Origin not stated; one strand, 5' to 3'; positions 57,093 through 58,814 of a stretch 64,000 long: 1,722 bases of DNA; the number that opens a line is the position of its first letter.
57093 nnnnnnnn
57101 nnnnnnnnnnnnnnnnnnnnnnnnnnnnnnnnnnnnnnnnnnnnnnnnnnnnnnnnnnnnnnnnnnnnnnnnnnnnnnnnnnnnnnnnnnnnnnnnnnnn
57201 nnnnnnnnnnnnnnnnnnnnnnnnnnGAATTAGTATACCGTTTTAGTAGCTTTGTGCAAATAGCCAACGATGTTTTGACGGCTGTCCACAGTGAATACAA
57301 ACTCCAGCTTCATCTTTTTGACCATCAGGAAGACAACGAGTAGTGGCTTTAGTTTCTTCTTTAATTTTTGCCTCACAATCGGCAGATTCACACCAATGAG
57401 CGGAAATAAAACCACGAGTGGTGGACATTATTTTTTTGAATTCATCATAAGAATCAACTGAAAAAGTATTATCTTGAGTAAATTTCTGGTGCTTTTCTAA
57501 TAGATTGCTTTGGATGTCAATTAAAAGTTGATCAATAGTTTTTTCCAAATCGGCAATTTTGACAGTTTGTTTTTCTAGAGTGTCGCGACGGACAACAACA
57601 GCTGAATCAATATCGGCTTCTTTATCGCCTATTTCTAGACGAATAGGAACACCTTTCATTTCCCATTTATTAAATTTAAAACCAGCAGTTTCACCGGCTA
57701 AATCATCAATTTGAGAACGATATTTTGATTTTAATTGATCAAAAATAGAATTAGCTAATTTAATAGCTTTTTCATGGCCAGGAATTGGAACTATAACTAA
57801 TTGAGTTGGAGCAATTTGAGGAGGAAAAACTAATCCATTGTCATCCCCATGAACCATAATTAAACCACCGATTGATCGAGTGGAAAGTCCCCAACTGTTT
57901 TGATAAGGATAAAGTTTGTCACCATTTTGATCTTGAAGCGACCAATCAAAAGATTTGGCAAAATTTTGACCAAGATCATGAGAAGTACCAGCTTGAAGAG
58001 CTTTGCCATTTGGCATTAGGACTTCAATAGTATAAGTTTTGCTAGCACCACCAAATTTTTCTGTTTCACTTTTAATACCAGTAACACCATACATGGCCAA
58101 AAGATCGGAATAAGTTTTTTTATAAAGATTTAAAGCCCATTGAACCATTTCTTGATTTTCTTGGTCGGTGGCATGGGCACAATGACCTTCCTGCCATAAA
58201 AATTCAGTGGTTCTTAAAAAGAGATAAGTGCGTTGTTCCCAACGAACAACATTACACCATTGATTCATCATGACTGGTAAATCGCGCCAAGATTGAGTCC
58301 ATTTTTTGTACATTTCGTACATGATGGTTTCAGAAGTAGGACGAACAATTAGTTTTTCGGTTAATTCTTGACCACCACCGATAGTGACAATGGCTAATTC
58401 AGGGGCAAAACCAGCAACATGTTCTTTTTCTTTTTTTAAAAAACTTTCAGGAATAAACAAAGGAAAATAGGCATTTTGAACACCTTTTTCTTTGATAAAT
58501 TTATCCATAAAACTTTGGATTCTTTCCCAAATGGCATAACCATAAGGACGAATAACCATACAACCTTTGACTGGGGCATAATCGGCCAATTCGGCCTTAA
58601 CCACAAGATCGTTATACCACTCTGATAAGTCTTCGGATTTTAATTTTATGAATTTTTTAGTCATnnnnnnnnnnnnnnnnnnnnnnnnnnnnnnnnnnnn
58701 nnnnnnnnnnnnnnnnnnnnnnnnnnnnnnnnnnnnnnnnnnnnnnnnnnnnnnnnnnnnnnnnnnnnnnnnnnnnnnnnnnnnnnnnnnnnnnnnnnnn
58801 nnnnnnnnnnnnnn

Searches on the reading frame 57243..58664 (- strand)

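Call 45: search_protein_families(library=pfam, proteins=[window:57243-58664:-], max_evalue=0.001)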
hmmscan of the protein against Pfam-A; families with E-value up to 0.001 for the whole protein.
window:57243-58664:- (473 aa): 3 families
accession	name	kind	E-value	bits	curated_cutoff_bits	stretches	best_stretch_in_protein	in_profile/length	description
PF09180.16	ProRS-C_1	-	8.1e-22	77.6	31.5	1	406-473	1-71/71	Prolyl-tRNA synthetase, C-terminal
PF00587.30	tRNA-synt_2b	-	1.6e-20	74.3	29.3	1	99-266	5-173/179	tRNA synthetase class II core domain (G, H, P, S and T)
PF03129.25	HGTP_anticodon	-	4.3e-17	62.5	21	1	288-379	1-93/94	Anticodon binding domain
